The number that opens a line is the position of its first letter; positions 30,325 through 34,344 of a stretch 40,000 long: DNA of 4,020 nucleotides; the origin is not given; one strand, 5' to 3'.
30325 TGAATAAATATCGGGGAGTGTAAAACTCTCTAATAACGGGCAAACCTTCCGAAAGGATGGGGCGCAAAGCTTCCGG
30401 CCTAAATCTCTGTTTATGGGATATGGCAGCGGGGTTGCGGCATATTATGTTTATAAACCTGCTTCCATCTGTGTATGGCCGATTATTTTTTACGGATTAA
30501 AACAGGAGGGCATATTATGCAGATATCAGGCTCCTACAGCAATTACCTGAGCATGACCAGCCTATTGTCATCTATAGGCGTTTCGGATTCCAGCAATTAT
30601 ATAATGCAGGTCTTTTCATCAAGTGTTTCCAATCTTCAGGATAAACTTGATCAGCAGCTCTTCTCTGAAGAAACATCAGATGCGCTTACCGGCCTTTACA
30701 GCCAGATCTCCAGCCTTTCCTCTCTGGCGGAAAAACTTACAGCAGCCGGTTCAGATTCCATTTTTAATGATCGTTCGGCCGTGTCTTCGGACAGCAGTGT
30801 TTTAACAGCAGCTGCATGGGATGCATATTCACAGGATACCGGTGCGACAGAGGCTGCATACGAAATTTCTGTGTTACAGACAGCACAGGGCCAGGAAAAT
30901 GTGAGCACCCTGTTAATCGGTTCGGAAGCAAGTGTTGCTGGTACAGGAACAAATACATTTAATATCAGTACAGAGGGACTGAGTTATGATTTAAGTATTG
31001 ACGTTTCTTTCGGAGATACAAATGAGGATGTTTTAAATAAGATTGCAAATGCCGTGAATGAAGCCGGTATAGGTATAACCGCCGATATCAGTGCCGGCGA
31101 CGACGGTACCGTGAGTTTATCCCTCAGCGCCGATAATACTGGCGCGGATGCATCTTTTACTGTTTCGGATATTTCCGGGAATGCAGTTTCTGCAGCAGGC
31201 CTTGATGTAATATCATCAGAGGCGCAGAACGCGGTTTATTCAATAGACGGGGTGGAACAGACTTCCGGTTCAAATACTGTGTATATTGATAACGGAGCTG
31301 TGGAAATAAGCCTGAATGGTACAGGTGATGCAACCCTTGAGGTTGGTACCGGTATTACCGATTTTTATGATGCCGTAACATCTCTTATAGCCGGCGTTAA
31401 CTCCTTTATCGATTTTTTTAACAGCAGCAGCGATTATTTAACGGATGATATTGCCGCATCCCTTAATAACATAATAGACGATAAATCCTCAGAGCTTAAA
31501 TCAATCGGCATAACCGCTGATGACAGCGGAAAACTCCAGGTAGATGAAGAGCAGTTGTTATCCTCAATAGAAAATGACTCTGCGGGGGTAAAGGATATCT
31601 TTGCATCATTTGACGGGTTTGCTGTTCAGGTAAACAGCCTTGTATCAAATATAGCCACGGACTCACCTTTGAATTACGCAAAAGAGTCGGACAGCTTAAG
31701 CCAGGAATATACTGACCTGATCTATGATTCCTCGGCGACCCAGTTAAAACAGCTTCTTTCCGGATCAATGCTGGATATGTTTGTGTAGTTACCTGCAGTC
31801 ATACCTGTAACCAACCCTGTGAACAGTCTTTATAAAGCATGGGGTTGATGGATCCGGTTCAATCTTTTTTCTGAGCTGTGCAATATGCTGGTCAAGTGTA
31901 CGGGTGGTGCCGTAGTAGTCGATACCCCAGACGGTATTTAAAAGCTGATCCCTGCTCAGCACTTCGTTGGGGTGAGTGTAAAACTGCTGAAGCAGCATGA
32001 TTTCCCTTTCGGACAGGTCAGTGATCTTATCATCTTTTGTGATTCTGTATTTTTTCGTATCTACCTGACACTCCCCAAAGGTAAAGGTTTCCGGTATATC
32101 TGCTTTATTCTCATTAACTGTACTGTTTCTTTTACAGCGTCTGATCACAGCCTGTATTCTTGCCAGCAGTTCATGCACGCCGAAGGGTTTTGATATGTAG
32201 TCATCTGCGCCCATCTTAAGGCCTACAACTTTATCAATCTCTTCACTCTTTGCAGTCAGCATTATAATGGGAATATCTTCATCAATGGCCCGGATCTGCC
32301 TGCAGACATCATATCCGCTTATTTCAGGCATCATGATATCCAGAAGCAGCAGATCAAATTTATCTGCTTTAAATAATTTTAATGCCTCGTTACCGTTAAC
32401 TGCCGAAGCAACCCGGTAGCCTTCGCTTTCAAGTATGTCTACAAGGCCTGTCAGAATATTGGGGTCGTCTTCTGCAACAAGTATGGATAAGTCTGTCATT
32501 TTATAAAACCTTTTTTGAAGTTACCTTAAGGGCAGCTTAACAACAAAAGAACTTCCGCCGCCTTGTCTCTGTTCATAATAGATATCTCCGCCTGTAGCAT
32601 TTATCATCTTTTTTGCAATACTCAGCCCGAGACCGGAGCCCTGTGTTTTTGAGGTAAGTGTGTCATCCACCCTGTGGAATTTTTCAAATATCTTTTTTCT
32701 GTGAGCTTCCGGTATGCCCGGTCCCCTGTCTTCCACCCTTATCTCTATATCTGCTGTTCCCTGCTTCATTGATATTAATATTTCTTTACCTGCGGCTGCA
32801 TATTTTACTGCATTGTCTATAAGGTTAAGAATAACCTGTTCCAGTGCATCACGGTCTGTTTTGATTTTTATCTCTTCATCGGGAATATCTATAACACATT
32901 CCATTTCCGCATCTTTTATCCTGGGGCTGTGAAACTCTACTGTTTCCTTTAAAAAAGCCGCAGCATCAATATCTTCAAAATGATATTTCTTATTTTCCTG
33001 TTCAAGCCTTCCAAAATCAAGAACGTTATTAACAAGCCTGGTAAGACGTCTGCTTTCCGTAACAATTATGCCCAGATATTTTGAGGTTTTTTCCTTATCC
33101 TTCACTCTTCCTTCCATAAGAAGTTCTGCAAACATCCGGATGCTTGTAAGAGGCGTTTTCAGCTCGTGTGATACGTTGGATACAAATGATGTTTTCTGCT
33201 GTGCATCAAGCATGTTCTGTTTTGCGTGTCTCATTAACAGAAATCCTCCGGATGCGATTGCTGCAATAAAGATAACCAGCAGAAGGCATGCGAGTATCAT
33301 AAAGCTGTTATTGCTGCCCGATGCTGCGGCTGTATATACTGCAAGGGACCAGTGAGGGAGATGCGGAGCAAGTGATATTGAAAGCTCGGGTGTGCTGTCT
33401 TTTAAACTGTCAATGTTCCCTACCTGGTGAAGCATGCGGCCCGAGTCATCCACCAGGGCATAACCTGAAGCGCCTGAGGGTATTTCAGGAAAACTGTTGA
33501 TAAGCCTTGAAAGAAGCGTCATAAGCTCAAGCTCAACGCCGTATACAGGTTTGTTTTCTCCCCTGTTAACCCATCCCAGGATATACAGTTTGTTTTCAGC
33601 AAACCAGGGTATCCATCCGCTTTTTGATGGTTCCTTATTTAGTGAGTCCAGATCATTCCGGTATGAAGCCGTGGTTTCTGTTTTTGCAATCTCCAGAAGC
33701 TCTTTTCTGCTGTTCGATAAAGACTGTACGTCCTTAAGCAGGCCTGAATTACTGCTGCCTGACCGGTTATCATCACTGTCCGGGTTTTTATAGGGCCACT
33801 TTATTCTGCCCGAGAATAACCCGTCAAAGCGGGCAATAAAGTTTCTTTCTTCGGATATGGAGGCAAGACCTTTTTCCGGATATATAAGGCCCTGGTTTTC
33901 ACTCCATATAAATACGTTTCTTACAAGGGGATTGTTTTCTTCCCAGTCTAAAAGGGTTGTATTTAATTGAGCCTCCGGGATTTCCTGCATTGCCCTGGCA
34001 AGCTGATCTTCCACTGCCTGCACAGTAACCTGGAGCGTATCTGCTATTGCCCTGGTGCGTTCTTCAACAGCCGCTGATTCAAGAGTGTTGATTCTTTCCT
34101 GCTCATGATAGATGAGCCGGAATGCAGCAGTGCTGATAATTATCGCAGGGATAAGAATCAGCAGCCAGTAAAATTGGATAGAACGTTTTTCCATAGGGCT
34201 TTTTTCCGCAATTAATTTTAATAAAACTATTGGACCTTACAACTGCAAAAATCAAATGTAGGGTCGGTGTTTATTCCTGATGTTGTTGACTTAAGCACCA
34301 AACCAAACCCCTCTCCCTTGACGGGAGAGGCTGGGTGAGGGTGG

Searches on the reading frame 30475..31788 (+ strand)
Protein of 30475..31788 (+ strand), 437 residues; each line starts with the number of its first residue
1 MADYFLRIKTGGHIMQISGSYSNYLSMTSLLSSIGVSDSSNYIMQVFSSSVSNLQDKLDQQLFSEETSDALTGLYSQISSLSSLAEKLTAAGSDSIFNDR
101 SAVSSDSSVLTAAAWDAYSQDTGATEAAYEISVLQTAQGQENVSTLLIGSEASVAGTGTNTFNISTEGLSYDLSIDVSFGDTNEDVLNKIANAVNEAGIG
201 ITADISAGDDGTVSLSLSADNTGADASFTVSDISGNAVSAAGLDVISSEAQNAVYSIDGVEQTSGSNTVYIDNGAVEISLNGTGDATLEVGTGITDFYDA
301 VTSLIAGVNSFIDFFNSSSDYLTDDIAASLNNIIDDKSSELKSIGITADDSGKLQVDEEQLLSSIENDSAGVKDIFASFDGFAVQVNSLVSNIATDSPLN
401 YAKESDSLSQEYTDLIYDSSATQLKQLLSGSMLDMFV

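Call 87: search_protein_families(library=pfam, proteins=[window:30475-31788:+], max_evalue=0.00001)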
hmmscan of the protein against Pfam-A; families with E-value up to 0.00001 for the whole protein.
window:30475-31788:+ (437 aa): 1 family
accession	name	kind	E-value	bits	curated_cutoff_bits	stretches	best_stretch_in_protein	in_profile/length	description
PF07195.17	FliD_C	-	2.7e-14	53.6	25.4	1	335-415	116-202/236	Flagellar hook-associated protein 2 C-terminus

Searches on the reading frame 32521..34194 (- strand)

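Call 87: search_protein_families(library=pfam, proteins=[window:32521-34194:-], max_evalue=0.00001)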
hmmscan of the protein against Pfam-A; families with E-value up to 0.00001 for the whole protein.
window:32521-34194:- (557 aa): 2 families
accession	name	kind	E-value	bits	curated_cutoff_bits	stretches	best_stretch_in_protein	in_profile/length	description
PF02518.31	HATPase_c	-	2e-30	105.9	26.4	1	447-556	2-109/111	Histidine kinase-, DNA gyrase B-, and HSP90-like ATPase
PF00512.31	HisKA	-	3.8e-22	78.5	26.9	1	334-400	2-66/66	His Kinase A (phospho-acceptor) domain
